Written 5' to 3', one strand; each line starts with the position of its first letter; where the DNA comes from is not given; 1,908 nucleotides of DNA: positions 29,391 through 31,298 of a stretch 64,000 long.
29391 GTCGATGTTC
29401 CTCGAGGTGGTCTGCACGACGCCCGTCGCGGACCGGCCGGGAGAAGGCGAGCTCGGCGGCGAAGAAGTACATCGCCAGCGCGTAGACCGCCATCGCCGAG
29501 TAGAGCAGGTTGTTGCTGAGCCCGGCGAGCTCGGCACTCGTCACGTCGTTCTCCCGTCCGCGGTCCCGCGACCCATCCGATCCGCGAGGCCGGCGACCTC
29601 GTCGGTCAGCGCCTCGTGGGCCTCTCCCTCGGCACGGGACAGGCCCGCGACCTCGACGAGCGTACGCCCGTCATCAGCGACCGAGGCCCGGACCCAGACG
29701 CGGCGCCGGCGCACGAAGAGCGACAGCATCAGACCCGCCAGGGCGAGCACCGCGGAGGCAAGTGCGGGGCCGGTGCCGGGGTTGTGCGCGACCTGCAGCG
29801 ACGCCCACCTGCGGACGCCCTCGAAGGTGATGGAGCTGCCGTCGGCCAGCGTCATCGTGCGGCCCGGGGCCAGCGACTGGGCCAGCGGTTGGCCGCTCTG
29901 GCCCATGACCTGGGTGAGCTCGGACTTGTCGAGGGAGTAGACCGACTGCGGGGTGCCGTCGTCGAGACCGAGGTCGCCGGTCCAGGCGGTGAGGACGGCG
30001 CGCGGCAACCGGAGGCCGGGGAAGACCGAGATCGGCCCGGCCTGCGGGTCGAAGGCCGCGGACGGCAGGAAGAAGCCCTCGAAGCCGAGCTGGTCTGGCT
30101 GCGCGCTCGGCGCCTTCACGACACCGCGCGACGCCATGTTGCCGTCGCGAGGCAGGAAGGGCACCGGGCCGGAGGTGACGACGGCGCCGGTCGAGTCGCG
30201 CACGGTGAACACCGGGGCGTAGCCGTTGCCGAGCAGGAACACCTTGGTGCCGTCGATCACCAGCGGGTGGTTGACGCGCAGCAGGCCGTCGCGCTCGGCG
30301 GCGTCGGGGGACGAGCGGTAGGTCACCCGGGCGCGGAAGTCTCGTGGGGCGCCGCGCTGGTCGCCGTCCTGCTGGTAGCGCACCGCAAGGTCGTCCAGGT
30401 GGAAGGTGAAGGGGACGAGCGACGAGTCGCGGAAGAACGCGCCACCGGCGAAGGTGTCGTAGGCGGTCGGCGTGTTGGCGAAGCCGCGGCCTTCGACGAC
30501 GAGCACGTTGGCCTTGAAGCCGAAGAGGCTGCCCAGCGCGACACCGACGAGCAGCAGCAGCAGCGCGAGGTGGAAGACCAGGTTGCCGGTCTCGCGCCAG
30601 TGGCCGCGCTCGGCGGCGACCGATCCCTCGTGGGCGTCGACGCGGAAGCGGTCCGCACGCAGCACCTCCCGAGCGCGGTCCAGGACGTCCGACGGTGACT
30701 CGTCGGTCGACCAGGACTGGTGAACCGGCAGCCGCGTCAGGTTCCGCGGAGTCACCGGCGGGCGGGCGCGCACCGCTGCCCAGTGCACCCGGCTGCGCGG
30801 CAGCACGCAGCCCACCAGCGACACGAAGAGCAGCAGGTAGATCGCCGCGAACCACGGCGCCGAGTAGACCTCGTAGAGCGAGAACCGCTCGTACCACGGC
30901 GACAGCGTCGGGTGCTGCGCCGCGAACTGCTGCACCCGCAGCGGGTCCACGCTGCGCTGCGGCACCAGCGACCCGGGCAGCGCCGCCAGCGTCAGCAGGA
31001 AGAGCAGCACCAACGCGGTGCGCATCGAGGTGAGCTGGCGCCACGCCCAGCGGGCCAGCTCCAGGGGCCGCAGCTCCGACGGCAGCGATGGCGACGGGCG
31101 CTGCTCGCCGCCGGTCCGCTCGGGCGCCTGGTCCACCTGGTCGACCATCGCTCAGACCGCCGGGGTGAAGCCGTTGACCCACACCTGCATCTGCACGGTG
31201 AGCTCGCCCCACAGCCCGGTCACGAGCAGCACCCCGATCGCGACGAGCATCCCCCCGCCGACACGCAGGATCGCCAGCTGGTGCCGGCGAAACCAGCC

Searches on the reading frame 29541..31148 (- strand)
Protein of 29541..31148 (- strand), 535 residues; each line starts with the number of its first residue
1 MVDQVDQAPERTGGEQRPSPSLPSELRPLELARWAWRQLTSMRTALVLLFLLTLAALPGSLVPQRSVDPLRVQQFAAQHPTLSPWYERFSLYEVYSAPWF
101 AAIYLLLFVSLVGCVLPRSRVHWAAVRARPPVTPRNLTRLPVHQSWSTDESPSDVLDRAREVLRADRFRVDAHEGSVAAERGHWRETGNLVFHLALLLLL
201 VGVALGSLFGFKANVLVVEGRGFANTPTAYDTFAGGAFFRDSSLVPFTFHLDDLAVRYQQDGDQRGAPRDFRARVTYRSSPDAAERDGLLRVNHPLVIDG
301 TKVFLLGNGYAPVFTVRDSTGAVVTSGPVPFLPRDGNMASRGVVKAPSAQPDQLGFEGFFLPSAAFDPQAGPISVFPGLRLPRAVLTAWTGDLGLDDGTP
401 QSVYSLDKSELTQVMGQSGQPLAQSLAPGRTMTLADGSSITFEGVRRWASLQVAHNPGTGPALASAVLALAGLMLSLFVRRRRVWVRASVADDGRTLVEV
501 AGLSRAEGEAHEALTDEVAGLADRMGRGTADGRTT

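Call 60: search_protein_families(library=pfam, proteins=[window:29541-31148:-], max_evalue=0.00001)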
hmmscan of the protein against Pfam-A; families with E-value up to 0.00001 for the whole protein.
window:29541-31148:- (535 aa): 1 family
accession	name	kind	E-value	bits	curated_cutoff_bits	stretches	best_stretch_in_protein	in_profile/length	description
PF05140.19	ResB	-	1.7e-144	482.7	24.6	1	42-508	1-478/486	ResB-like family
